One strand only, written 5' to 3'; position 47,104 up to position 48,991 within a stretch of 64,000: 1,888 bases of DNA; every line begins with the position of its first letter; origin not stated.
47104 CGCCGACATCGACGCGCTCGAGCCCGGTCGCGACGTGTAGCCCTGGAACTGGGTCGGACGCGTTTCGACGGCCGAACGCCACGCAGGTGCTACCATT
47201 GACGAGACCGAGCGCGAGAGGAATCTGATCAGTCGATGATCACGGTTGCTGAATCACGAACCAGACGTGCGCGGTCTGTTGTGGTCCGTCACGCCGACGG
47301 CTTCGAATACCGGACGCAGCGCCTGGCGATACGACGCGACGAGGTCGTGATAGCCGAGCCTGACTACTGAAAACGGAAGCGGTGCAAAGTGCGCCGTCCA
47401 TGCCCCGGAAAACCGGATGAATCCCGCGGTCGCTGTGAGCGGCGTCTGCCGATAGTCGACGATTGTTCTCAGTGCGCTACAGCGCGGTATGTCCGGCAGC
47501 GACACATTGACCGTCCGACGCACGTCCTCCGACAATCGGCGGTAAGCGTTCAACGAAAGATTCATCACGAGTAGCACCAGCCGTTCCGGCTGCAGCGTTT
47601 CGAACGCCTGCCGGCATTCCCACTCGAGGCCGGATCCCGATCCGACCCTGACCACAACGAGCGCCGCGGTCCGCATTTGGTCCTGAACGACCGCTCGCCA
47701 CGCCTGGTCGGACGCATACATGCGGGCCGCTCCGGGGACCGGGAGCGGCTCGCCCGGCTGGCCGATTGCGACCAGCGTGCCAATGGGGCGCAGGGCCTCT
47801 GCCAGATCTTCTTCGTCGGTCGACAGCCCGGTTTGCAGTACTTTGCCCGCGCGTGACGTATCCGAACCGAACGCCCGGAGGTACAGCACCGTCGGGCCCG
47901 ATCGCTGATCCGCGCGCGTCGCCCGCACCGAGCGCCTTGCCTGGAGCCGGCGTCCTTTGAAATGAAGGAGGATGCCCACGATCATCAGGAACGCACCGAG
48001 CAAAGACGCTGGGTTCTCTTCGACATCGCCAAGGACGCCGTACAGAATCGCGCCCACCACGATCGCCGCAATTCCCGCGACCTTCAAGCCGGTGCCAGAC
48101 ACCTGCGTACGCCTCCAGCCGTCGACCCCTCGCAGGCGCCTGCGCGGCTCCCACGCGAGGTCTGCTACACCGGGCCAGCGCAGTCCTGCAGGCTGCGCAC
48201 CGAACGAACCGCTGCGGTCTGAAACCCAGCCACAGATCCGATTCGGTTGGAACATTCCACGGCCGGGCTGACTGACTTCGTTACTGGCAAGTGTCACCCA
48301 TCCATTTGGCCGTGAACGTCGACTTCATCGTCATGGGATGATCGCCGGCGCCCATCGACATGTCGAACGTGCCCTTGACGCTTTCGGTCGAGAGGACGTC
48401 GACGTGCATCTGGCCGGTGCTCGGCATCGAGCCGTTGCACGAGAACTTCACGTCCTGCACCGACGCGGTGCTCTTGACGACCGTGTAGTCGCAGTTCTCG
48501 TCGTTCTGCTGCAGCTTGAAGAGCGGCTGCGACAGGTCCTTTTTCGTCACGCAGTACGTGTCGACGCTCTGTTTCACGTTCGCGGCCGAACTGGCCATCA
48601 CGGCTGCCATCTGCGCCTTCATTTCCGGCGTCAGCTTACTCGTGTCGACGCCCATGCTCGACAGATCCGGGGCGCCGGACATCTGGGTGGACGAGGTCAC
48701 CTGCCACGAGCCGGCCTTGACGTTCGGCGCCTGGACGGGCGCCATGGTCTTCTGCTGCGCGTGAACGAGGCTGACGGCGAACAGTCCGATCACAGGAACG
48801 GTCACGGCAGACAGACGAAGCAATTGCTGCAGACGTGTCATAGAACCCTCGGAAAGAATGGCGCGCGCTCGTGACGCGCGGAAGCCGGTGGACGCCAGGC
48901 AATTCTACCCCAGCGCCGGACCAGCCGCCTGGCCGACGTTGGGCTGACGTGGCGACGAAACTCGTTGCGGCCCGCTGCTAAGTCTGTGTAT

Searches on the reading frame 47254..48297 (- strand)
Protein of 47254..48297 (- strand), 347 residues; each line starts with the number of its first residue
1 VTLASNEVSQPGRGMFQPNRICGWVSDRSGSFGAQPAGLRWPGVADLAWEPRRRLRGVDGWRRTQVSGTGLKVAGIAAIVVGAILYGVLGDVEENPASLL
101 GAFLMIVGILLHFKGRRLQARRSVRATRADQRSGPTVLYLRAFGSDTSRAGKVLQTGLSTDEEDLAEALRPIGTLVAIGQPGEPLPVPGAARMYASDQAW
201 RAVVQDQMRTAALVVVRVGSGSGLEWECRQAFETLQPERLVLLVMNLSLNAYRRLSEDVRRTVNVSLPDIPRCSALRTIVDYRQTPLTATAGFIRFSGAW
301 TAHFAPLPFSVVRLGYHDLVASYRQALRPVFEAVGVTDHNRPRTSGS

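Call 15: search_protein_families(library=pfam, max_evalue=0.1, proteins=[window:47254-48297:-])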
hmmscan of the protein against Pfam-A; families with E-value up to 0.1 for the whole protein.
window:47254-48297:- (347 aa): 1 family
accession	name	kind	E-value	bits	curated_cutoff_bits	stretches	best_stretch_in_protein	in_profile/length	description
PF11381.13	DUF3185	-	0.041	14.3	25.3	0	99-124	2-25/59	Protein of unknown function (DUF3185)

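Call 57: search_protein_families(library=ncbifam, max_evalue=0.01, proteins=[window:47254-48297:-])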
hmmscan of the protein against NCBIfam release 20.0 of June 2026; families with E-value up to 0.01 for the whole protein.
window:47254-48297:- (347 aa): 0 families

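Call 58: search_protein_families(library=padloc, max_evalue=0.01, proteins=[window:47254-48297:-])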
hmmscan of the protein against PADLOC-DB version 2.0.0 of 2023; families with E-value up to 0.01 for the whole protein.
window:47254-48297:- (347 aa): 0 families

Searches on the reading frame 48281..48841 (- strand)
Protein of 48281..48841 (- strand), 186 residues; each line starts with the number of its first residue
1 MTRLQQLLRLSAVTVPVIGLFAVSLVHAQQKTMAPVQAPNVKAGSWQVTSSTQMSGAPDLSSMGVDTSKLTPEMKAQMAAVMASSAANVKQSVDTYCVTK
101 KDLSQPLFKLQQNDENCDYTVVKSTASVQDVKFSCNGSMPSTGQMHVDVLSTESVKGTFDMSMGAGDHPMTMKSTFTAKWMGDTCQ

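Call 15: search_protein_families(library=pfam, max_evalue=0.1, proteins=[window:48281-48841:-])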
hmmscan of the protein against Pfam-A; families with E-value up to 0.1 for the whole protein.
window:48281-48841:- (186 aa): 1 family
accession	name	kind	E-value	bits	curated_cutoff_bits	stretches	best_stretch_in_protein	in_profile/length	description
PF12276.13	DUF3617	-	9.7e-14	52.5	24.5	1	41-185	1-106/106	Protein of unknown function (DUF3617)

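Call 16: find_encoding_contigs(protein=window:48281-48841:-, flank=10000, max_places=10)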
Protein window:48281-48841:- (186 aa): no gene with exactly this product is on record in the collection.

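Call 57: search_protein_families(library=ncbifam, max_evalue=0.01, proteins=[window:48281-48841:-])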
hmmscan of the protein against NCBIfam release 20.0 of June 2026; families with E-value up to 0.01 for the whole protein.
window:48281-48841:- (186 aa): 0 families
